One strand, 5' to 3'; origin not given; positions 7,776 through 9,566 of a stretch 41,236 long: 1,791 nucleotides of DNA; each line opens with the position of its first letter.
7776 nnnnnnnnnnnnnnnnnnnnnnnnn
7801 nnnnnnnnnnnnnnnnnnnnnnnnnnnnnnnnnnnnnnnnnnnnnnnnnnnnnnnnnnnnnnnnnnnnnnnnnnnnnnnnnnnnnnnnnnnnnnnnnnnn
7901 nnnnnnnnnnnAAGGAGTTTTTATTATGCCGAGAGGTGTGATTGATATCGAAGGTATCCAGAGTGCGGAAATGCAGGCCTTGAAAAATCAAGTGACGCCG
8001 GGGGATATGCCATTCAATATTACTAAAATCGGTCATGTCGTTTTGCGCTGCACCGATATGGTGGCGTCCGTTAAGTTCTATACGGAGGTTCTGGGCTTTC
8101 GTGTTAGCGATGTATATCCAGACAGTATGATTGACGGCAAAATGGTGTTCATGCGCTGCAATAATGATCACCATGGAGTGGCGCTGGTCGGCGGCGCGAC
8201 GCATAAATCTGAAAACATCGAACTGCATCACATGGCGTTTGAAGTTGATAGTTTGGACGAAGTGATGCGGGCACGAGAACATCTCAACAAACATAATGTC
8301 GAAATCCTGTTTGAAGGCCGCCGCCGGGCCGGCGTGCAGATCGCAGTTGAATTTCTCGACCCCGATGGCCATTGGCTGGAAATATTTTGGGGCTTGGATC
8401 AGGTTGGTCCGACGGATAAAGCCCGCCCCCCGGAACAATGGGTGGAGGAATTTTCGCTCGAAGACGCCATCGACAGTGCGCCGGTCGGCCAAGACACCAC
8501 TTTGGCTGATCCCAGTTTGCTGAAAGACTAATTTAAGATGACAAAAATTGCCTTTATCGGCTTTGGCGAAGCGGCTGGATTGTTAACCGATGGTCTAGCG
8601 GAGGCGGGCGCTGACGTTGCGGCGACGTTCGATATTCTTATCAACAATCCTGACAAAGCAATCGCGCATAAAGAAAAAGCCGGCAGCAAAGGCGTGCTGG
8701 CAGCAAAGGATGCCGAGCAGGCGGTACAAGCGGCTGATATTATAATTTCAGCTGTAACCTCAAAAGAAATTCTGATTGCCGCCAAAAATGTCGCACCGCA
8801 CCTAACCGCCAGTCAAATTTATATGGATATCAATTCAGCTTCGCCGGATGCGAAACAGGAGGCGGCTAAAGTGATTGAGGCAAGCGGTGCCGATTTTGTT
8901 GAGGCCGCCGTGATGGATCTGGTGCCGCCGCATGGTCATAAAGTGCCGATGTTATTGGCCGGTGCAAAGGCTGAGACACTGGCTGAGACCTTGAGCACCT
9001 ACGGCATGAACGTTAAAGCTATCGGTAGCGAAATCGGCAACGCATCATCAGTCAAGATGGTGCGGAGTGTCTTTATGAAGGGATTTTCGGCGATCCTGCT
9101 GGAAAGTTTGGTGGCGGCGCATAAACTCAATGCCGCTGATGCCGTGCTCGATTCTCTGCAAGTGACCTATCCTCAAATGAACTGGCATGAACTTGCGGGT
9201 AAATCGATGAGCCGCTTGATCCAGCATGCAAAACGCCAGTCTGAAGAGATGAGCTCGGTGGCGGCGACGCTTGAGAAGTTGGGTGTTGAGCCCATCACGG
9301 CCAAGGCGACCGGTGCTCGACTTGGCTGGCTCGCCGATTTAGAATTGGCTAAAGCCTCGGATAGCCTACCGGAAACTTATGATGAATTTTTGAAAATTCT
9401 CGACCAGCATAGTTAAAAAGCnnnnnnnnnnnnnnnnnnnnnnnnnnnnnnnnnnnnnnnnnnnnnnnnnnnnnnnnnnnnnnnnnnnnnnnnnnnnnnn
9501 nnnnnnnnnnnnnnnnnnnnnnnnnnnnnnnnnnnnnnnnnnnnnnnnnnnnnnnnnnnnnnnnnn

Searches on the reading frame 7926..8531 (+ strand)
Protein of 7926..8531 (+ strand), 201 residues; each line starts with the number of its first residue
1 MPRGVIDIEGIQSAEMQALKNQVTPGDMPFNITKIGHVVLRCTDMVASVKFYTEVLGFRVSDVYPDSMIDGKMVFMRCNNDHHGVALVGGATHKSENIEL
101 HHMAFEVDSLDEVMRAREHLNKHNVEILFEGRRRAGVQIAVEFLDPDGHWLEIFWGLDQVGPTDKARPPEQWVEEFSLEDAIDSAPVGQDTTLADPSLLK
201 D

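Call 12: search_protein_families(library=pfam, proteins=[window:7926-8531:+], max_evalue=0.00001)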
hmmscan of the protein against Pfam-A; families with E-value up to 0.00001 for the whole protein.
window:7926-8531:+ (201 aa): 3 families
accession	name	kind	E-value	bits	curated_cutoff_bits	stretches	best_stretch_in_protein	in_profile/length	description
PF00903.31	Glyoxalase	-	3.1e-24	86.1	20.6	1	34-153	1-121/121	Glyoxalase/Bleomycin resistance protein/Dioxygenase superfamily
PF12681.13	Glyoxalase_2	-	1.4e-06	28.6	30.1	1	38-153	4-113/118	Glyoxalase-like domain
PF13669.12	Glyoxalase_4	-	5e-06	27.2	27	0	37-134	2-100/109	Glyoxalase/Bleomycin resistance protein/Dioxygenase superfamily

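Call 29: search_protein_families(library=ncbifam, proteins=[window:7926-8531:+], max_evalue=0.00001)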
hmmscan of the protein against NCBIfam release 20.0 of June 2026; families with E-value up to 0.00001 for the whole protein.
window:7926-8531:+ (201 aa): 13 families
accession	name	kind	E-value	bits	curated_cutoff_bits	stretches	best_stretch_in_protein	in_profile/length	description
TIGR03213.1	23dbph12diox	equivalog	6.2e-21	75.1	366.45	1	35-128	143-235/287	biphenyl-2,3-diol 1,2-dioxygenase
TIGR03211.1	catechol_2_3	equivalog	3.9e-17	62.5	320.2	1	14-175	124-281/303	catechol 2,3-dioxygenase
TIGR02295.1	HpaD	equivalog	6.8e-14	51.7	321.4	1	31-161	1-123/298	3,4-dihydroxyphenylacetate 2,3-dioxygenase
NF045631.1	exdiol_diox_HsaC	equivalog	2.4e-13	49.9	450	1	34-128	140-239/296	iron-dependent extradiol dioxygenase HsaC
NF003152.0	PRK04101.1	equivalog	3e-09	37.3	171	1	32-156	2-119/139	metallothiol transferase FosB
NF000496.2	Fos_GSH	equivalog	8.4e-09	35.6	180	1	32-156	2-117/136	fosfomycin resistance glutathione transferase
NF050075.1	SMU1112c_YaeR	equivalog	4.8e-08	33.3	140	1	33-154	2-124/125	SMU1112c/YaeR family gloxylase I-like metalloprotein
TIGR00068.2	glyox_I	equivalog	8e-08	32.3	120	0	35-61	2-28/143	lactoylglutathione lyase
TIGR03081.1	metmalonyl_epim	equivalog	1.3e-07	32.2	114.95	1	34-146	1-117/129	methylmalonyl-CoA epimerase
NF000221.4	FosA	exception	1.2e-06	28.5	250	1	35-156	5-117/137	FosA family fosfomycin resistance glutathione transferase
NF008551.0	PRK11478.1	equivalog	1.6e-06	28.6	148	1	32-154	4-127/129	VOC family protein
NF000094.1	354827590_fosA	exception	2.7e-06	27.6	275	1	32-156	2-114/135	FosA family fosfomycin resistance glutathione transferase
NF000493.1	Fos_BSH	exception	3.5e-06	27.5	240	1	32-156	1-118/137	FosB/FosD family fosfomycin resistance bacillithiol transferase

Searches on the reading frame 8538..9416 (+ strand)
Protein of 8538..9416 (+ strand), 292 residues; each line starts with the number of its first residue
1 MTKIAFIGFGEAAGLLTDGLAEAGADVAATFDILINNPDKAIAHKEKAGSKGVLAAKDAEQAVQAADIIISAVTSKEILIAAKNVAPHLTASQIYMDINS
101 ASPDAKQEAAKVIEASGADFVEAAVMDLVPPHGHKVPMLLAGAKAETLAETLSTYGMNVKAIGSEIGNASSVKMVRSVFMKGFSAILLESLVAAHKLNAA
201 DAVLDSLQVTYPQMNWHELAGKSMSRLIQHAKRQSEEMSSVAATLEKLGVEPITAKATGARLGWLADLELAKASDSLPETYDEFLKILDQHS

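Call 12: search_protein_families(library=pfam, proteins=[window:8538-9416:+], max_evalue=0.00001)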
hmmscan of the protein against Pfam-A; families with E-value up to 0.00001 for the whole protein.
window:8538-9416:+ (292 aa): 5 families
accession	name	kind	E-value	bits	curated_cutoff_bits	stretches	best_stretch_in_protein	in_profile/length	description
PF09130.16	DUF1932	-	1.1e-11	44.9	25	1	194-262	1-67/70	Domain of unknown function (DUF1932)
PF03446.21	NAD_binding_2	-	3.7e-09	37.2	21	1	3-125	1-119/161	NAD binding domain of 6-phosphogluconate dehydrogenase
PF03807.23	F420_oxidored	-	1.8e-07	32.1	21.6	1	3-98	1-91/94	NADP oxidoreductase coenzyme F420-dependent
PF01488.26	Shikimate_DH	-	3.9e-06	27.4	24.3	1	2-98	13-111/138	Shikimate / quinate 5-dehydrogenase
PF02153.23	PDH_N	-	7.1e-06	26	26.5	0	39-123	18-101/154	Prephenate dehydrogenase, nucleotide-binding domain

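Call 29: search_protein_families(library=ncbifam, proteins=[window:8538-9416:+], max_evalue=0.00001)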
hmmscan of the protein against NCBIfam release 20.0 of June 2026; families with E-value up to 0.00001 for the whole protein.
window:8538-9416:+ (292 aa): 2 families
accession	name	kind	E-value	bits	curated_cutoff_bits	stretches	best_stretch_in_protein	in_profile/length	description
TIGR01692.1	HIBADH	equivalog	3.4e-06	26.6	291.6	1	6-180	1-177/288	3-hydroxyisobutyrate dehydrogenase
NF005814.0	PRK07680.1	equivalog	4e-06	26.2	278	1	3-101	2-98/275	late competence protein ComER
